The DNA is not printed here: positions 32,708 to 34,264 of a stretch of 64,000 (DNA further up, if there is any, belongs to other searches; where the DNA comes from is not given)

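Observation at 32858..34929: Orphan single-subunit BCR/HAD-family protein with its own activase: candidate double-cubane-cluster (DCCP/DCCP-R-like) ATP-driven reductase inside the benzoyl-CoA cluster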

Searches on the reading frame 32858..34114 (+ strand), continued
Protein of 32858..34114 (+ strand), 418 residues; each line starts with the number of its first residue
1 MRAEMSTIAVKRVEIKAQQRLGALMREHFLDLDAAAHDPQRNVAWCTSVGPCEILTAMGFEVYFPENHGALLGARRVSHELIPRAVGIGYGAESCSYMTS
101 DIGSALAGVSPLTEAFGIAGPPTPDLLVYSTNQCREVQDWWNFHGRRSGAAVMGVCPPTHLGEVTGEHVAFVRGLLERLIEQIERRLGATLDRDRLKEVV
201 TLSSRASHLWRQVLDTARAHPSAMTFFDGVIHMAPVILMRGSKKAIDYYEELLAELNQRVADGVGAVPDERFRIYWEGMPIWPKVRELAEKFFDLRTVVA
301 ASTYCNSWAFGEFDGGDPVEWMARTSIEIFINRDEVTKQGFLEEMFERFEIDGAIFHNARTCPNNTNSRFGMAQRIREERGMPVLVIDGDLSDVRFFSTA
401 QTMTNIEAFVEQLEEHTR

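Call 43: search_protein_families(library=ncbifam, proteins=[L063:14172-16073:+, L063:12196-13734:+, L063:508-1821:-, L063:1842-2966:-, L070:12108-13916:+, L078:6571-8982:+], max_evalue=1e-10)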
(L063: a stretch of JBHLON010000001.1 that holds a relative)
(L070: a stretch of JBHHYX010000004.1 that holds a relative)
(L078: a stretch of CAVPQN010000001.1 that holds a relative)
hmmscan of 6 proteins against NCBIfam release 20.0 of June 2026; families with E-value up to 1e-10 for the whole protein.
L063:14172-16073:+ (634 aa): 2 families
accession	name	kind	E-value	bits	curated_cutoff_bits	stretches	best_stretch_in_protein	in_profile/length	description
NF007354.0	PRK09849.1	equivalog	1.3e-66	225.7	868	1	7-627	7-689/703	aldehyde ferredoxin oxidoreductase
NF040818.1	GAPOR_Arch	equivalog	7.9e-11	41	1300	0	53-132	44-123/654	glyceraldehyde-3-phosphate:ferredoxin oxidoreductase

L063:12196-13734:+ (513 aa): 8 families
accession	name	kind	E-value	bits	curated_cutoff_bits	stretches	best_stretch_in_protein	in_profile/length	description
NF004898.0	PRK06259.1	equivalog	4.7e-49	167.3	385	1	103-509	109-487/488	fumarate reductase (CoM/CoB) subunit TfrB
NF045670.1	quin_L_LdhH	equivalog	4.3e-31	107.9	800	1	258-491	455-693/706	L-lactate dehydrogenase (quinone) large subunit LdhH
NF045663.1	diclust_near_Sec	equivalog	3.4e-27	94.9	530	1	143-483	308-618/759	pyridine nucleotide-disulfide oxidoreductase/dicluster-binding protein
NF008369.0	PRK11168.1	equivalog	5.3e-27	94.7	278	1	264-488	161-385/401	anaerobic glycerol-3-phosphate dehydrogenase subunit C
TIGR03379.1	glycerol3P_GlpC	equivalog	3.1e-25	88.8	279.9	1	263-489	155-383/397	anaerobic glycerol-3-phosphate dehydrogenase subunit GlpC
NF045796.1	DsrK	equivalog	2.1e-15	56.3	400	1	167-470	91-393/453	sulfate reduction electron transfer complex DsrMKJOP subunit DsrK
TIGR03288.1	CoB_CoM_SS_B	equivalog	5.8e-11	42.2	345.15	0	370-484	117-238/290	CoB--CoM heterodisulfide reductase subunit B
NF045724.1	ferredox_TmcB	equivalog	7.7e-11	41.2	735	1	366-479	284-400/430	electron transfer complex ferredoxin TmcB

L063:508-1821:- (438 aa): 3 families
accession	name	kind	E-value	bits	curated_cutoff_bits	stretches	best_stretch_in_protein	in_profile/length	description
TIGR03191.1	benz_CoA_bzdO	equivalog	1.3e-209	696.8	448.6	1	6-434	1-427/430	benzoyl-CoA reductase, bzd-type, subunit O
NF052455.1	HyiscapDhHadB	equivalog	2.3e-39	135.2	750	1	20-310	11-296/398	(R)-2-hydroxyisocaproyl-CoA dehydratase subunit alpha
TIGR02260.1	benz_CoA_red_B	equivalog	1.2e-12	47.3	486.55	1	83-427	75-410/413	benzoyl-CoA reductase subunit B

L063:1842-2966:- (375 aa): 4 families
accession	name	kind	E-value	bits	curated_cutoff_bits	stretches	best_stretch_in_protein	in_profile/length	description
TIGR03190.1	benz_CoA_bzdN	equivalog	1.2e-143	478.5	453.8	1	2-375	3-377/377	benzoyl-CoA reductase, bzd-type, subunit N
NF040772.1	double_cubane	equivalog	2e-59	201.5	350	1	8-369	3-372/372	double-cubane-cluster-containing anaerobic reductase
NF052456.1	HyiscapDhHadC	equivalog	7.1e-57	193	700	1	2-369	4-372/372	(R)-2-hydroxyisocaproyl-CoA dehydratase subunit beta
TIGR02263.1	benz_CoA_red_C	equivalog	4.4e-40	137.8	421.15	1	16-338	19-349/380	benzoyl-CoA reductase subunit C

L070:12108-13916:+ (603 aa): 88 families (the best 25 are shown)
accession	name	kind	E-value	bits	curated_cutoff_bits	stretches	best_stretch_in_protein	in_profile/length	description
NF009232.0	PRK12582.1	subfamily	1e-70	238.8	777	1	25-588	43-616/624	acyl-CoA synthetase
NF004837.0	PRK06187.1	subfamily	6.3e-69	232.6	476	1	30-482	7-455/531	long-chain-fatty-acid--CoA ligase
NF038343.1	ligase_FadD11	exception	1.2e-66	225.4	950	2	321-587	318-583/585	fatty acid--CoA ligase FadD11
NF005801.1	PRK07656.1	equivalog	2.2e-56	191.6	657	1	33-481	3-435/500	FadD3 family acyl-CoA ligase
NF005702.0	PRK07514.1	subfamily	2e-49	168.3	558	1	56-488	24-439/506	malonyl-CoA synthase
NF004114.0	PRK05605.1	equivalog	1e-46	159.4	766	1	25-489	28-512/575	long-chain-fatty-acid--CoA ligase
NF004511.1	PRK05852.1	equivalog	2e-44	152.1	650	1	57-507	22-471/505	FadD7 family fatty acid--CoA ligase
TIGR01733.1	AA-adenyl-dom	subfamily_domain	2.3e-43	148.6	317.4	1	77-454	15-384/409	amino acid adenylation domain-containing protein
NF009233.0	PRK12583.1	subfamily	5.8e-43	147.1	832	1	30-488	17-489/558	fatty acid CoA ligase family protein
NF005307.0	PRK06839.1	equivalog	6.7e-43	147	748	1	64-483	30-427/496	o-succinylbenzoate--CoA ligase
TIGR01923.1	menE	equivalog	1.4e-41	142.8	330.15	1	63-484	1-382/442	o-succinylbenzoate--CoA ligase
NF002966.0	PRK03640.1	equivalog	2.1e-40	138.7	556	1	203-486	136-418/483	o-succinylbenzoate--CoA ligase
NF005858.0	PRK07787.1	subfamily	2.3e-40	138.4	575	1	81-487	41-412/471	acyl-CoA synthetase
NF006181.0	PRK08314.1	subfamily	1.5e-39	135.7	705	1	55-483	42-486/563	long-chain-fatty-acid--CoA ligase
NF005714.0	PRK07529.1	subfamily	8.4e-39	133.4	632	1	32-447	31-474/640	acyl-CoA synthetase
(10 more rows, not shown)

L078:6571-8982:+ (804 aa): 13 families
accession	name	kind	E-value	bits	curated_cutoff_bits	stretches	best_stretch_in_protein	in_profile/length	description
TIGR03194.1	4hydrxCoA_A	equivalog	1.5e-248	827.1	994.55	2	21-564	1-543/746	4-hydroxybenzoyl-CoA reductase subunit alpha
NF043082.1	XdhA_XDHase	equivalog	2e-148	495.8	780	2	17-562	1-557/758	xanthine dehydrogenase subunit XdhA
NF007426.0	PRK09970.1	equivalog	2.3e-142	475.7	916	2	14-561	3-559/761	xanthine dehydrogenase molybdenum-binding subunit XdhA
TIGR03196.1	pucD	equivalog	8.7e-120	401.3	783.65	2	17-550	3-542/763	xanthine dehydrogenase subunit D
NF041018.1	glyceraldDH_alpha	equivalog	9.6e-103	345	790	2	16-566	2-561/741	glyceraldehyde dehydrogenase subunit alpha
TIGR03311.1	Se_dep_XDH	equivalog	1.2e-97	327.9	830.45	2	16-559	161-687/848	selenium-dependent xanthine dehydrogenase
NF040766.1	CODH_aero_grp5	exception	6.7e-96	322.2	950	1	15-794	3-781/785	aerobic carbon-monoxide dehydrogenase large subunit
NF045668.1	pterin_aldehy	equivalog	1.5e-92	311.1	1100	2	12-545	170-713/905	molybdopterin-dependent aldehyde oxidoreductase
NF041671.1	peri_hyde_PaoC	equivalog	2.6e-85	287.3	1180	2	11-549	12-532/735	aldehyde oxidoreductase molybdenum-binding subunit PaoC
TIGR03313.1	Se_sel_red_Mo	hypoth_equivalog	3.7e-85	286.4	1101.9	3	161-558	351-753/951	molybdopterin-dependent oxidoreductase Mo/Fe-S-binding subunit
TIGR02965.1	xanthine_xdhB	equivalog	2.3e-76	257.6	849.5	2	24-562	8-544/758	xanthine dehydrogenase molybdopterin binding subunit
TIGR02416.1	CO_dehy_Mo_lg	equivalog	4.1e-75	253.4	991.15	2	30-563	6-573/770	aerobic carbon-monoxide dehydrogenase large subunit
TIGR02969.1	mam_aldehyde_ox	subfamily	4.2e-36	123.9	1912.3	1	17-544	576-1096/1330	aldehyde oxidase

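Call 50: predict_structure(alignment_id=A2)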
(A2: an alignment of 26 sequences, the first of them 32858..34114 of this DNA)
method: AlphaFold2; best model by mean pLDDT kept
length: 418 residues; sequences in the alignment: 26
mean_pLDDT: 81.0   pTM: 0.84
mean pLDDT of the five models: 81.0, 80.5, 79.4, 76.6, 72.8
residues with pLDDT >= 90: 143; 70-90: 177; 50-70: 89; < 50: 9
segments of 3 or more residues with pLDDT < 50: 1-8
pLDDT, mean of each block of 10 residues (from residue 1): 46 82 86 87 86 93 73 59 63 60 78 74 87 72 89 81 81 94 92 96 92 90 86 84 93 96 89 84 74 91 65 89 79 70 89 82 57 89 82 60 90 92
secondary structure, 60 per line:
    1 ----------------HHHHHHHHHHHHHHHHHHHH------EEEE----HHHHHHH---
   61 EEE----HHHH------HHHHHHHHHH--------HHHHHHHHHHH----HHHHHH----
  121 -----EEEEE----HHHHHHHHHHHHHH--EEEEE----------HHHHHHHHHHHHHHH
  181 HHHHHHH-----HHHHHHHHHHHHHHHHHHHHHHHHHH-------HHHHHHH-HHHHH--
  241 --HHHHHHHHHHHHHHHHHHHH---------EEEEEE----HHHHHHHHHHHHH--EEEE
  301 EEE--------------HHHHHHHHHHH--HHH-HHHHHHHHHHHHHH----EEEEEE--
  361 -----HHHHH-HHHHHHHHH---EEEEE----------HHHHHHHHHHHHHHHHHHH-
elements in order: H17-36 E43-46 H51-57 E61-63 H68-71 H78-87 H96-106 H111-116 E126-130 H135-148 E151-155 H166-187 H193-218 H226-232 H234-238 H243-262 E272-277 H282-294 E297-303 H318-328 H335-348 E353-358 H366-370 H372-380 E384-388 H399-417

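Call 53: fold_search(model_id=the predicted structure, library=pdb)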
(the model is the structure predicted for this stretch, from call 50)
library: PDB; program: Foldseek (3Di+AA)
matches with E <= 10: 796; with E <= 0.001: 20
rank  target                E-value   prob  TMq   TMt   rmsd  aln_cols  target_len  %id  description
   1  3o3m_A                4.0e-23  1.00  0.85  0.88   3.0       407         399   26  (R)-2-Hydroxyisocaproyl-CoA Dehydratase (released 2011-03-16)
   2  9g87_A                9.5e-23  1.00  0.82  0.79   3.6       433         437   22  3-methylbenzoyl-CoA reductase from Thauera chlorobenzoica (subunits MbdON ) (released 2026-02-04)
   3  3o3m_C                1.7e-22  1.00  0.85  0.88   3.1       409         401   26  (R)-2-Hydroxyisocaproyl-CoA Dehydratase (released 2011-03-16)
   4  3o3o_A                2.7e-22  1.00  0.85  0.88   2.9       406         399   27  (R)-2-hydroxyisocaproyl-CoA dehydratase in complex with (R)-2-hydroxyisocaproate (released 2011-03-16)
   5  9gai_A                6.2e-22  1.00  0.83  0.79   3.5       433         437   22  3-methylbenzoyl-CoA reductase from Thauera chlorobenzoica (MbdONPQ) (released 2026-02-18)
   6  9gai_E                1.2e-21  1.00  0.83  0.80   3.7       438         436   23  3-methylbenzoyl-CoA reductase from Thauera chlorobenzoica (MbdONPQ) (released 2026-02-18)
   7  8s02_C                3.5e-20  1.00  0.81  0.79   4.3       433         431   17  BzdNO-benzoyl-CoA complex (released 2025-03-05)
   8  8s02_A                5.6e-20  1.00  0.83  0.79   3.5       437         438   17  BzdNO-benzoyl-CoA complex (released 2025-03-05)
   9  8s2r_C                7.5e-20  1.00  0.82  0.80   3.5       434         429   17  BzdNO in partially coenzyme A - free state (released 2025-03-05)
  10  7yzm_A                1.5e-14  1.00  0.74  0.74   3.7       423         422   16  MgADPNP-bound DCCP:DCCP-R complex (released 2022-12-28)
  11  7yyl_D                7.9e-14  1.00  0.74  0.74   4.3       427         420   15  nucleotide-free DCCP:DCCP-R complex (released 2022-12-28)
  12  6eno                  9.2e-14  1.00  0.74  0.74   3.7       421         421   16  Double cubane cluster oxidoreductase (released 2018-03-14)
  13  7yyl_A                9.7e-14  1.00  0.73  0.73   3.9       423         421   16  nucleotide-free DCCP:DCCP-R complex (released 2022-12-28)
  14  7yyl_B                4.9e-13  1.00  0.74  0.74   3.8       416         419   17  nucleotide-free DCCP:DCCP-R complex (released 2022-12-28)
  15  8s02_B                9.0e-13  1.00  0.71  0.78   4.7       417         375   13  BzdNO-benzoyl-CoA complex (released 2025-03-05)
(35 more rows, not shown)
